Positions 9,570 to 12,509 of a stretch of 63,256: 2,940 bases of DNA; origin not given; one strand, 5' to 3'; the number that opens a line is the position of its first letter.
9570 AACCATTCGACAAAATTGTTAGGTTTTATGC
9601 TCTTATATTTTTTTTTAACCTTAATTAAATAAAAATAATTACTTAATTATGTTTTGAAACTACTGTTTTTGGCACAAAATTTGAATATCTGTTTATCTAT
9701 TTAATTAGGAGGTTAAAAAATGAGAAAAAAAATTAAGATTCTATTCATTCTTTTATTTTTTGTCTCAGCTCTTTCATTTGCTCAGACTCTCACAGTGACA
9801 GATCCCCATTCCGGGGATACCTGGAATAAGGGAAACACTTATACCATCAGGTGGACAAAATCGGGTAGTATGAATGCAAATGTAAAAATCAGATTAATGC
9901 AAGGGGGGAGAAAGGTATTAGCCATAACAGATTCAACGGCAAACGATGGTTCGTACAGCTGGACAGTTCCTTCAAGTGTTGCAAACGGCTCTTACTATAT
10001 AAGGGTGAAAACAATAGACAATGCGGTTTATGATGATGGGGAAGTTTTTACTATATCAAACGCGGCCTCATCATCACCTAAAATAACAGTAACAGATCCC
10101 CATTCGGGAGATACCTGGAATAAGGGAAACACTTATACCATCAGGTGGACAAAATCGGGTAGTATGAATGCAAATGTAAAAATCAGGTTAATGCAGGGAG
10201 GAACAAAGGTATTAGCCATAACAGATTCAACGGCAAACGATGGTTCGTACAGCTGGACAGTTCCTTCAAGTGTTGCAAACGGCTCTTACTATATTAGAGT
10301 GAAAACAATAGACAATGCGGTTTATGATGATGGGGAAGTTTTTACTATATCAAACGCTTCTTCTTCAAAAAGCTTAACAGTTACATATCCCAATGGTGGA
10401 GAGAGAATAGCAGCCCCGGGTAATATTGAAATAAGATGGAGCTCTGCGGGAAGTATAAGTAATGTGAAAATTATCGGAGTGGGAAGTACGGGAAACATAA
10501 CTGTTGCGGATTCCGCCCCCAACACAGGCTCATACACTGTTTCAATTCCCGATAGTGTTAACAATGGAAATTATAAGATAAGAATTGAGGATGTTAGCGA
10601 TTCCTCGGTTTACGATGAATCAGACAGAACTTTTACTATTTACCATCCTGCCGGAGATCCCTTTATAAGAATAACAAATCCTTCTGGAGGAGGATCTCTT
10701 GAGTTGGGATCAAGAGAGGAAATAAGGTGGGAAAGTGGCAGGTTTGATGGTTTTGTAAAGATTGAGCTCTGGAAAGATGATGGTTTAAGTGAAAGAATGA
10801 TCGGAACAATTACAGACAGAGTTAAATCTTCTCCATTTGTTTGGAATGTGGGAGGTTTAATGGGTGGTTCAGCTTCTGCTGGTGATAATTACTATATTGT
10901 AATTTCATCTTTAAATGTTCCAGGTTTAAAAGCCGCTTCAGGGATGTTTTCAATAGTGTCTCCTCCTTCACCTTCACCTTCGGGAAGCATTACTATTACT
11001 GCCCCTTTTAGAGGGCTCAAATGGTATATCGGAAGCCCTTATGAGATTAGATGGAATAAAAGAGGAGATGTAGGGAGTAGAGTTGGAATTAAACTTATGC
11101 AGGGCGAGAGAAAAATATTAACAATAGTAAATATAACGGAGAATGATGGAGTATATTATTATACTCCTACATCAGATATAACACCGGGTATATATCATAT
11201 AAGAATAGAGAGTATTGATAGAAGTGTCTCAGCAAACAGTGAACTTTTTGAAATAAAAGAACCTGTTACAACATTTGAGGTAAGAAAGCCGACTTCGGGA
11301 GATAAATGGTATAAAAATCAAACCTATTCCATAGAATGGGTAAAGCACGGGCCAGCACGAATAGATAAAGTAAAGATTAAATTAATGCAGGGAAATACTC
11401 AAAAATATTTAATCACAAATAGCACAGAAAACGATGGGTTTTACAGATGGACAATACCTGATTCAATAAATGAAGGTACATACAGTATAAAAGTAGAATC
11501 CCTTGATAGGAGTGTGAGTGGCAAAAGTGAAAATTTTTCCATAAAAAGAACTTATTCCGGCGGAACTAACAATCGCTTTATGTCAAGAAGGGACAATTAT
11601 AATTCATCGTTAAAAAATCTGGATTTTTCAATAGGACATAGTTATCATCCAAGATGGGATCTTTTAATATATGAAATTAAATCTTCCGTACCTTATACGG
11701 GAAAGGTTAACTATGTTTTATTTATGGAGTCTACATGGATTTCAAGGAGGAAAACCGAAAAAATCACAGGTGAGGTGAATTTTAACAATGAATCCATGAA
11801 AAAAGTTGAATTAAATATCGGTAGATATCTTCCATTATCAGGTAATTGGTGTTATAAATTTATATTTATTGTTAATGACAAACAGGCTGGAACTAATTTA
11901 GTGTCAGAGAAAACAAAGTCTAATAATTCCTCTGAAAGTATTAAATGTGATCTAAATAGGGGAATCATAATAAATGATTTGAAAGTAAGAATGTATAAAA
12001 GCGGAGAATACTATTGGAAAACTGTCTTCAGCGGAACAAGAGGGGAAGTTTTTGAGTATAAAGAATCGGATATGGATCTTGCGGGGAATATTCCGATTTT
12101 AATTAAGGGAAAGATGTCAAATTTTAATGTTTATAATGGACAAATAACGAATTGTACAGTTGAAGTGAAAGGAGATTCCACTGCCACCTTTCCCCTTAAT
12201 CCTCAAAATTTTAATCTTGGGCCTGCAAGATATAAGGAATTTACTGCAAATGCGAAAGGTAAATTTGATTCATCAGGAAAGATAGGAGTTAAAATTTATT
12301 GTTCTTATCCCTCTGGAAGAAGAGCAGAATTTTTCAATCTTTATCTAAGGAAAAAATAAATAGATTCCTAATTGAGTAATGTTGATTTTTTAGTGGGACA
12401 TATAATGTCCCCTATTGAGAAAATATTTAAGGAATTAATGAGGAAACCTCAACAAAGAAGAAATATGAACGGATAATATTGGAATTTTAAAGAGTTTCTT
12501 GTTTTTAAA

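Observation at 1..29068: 29-kb head-to-tail array of 16 paralogous secreted proteins: a constant Ig-like repeat stalk with swappable tails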

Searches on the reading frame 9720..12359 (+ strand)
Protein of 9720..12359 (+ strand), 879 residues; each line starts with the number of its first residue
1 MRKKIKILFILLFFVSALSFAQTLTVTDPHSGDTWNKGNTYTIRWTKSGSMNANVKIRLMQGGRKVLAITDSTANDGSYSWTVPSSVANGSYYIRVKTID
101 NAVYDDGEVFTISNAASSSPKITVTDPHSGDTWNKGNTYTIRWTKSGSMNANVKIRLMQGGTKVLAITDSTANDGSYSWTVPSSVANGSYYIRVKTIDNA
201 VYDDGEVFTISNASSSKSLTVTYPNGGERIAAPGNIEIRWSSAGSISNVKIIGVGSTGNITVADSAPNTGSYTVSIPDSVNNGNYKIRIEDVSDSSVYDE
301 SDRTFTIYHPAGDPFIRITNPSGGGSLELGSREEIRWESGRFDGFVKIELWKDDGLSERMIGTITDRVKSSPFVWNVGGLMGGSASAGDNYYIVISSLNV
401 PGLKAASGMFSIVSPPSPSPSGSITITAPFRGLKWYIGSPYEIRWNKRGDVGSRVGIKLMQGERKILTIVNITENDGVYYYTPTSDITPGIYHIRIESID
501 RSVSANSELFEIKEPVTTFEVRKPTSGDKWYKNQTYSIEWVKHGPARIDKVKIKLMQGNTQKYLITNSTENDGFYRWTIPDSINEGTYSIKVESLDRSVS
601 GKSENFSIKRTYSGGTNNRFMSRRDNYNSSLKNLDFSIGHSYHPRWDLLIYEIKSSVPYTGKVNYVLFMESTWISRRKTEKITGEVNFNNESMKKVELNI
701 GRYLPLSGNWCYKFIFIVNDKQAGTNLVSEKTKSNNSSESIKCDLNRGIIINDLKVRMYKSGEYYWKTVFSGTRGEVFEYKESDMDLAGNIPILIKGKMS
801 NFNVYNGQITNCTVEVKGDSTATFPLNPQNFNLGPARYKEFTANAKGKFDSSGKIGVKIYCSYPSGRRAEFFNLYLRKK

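Call 5: search_protein_families(library=pfam, proteins=[window:9720-12359:+], max_evalue=0.01)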
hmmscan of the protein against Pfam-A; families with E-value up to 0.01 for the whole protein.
window:9720-12359:+ (879 aa): 21 families
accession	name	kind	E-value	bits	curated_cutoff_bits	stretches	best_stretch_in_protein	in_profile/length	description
PF10342.15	Kre9_KNH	-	1.8e-52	176.5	24.6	5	29-110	2-92/94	Kre9/KNH-like N-terminal Ig-like domain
PF17957.7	Big_7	-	8.3e-22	78.1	24.1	2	120-194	1-70/70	Bacterial Ig domain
PF19077.6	Big_13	-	8.7e-15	55.5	27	0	146-201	36-88/102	Bacterial Ig-like domain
PF14610.12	Psg1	-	1e-12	48.7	30.1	3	29-125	30-134/186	Ykl077w/Psg1 (Pma1 Stabilization in Golgi)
PF20009.4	GEVED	-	1e-10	42.7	24.4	0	65-100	20-52/78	GEVED domain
PF01835.25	MG2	-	3.5e-09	37.3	32.8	0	555-606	42-94/96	MG2 domain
PF03443.20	AA9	-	4.2e-09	37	27.8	0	167-197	119-149/207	Auxiliary Activity family 9 (formerly GH61)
PF10648.15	Gmad2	-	6.7e-06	26.8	25.7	0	122-198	2-81/86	Immunoglobulin-like domain of bacterial spore germination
PF23928.1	DUF7266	-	1.2e-05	25.5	27.6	0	258-292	56-93/145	Family of unknown function (DUF7266)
PF14734.12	DUF4469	-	1.3e-05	25.5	22.6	0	180-196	69-85/101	Domain of unknown function (DUF4469) with IG-like fold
PF16974.11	NAR2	-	1.8e-05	24.8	26.6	0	168-199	84-115/142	High-affinity nitrate transporter accessory, Ig-like domain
PF15418.12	DUF4625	-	9e-05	23.2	27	0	567-601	87-121/131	Domain of unknown function (DUF4625)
PF04234.18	CopC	-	0.00011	23.5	23.3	0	218-295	3-80/92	CopC domain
PF09136.16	Glucodextran_B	-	0.00044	20.6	27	0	120-209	1-78/83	Glucodextranase, domain B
PF21223.3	TPPII_Ig-like-1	-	0.00046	20.9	27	0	84-112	84-112/117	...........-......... II, first Ig-like domain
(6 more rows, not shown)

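Call 39: search_protein_families(library=ncbifam, proteins=[window:9720-12359:+], max_evalue=0.01)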
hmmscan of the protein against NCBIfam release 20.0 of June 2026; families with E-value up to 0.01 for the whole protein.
window:9720-12359:+ (879 aa): 2 families
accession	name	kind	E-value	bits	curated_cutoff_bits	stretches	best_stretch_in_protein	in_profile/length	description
NF041940.1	choice_anch_X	domain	3.1e-10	39.6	25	0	71-97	11-36/37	choice-of-anchor X domain-containing protein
NF058648.1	ECF_sub_HI1622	equivalog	0.00082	19.4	100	0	547-593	38-81/180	NikL family nickel/cobalt ECF transporter subunit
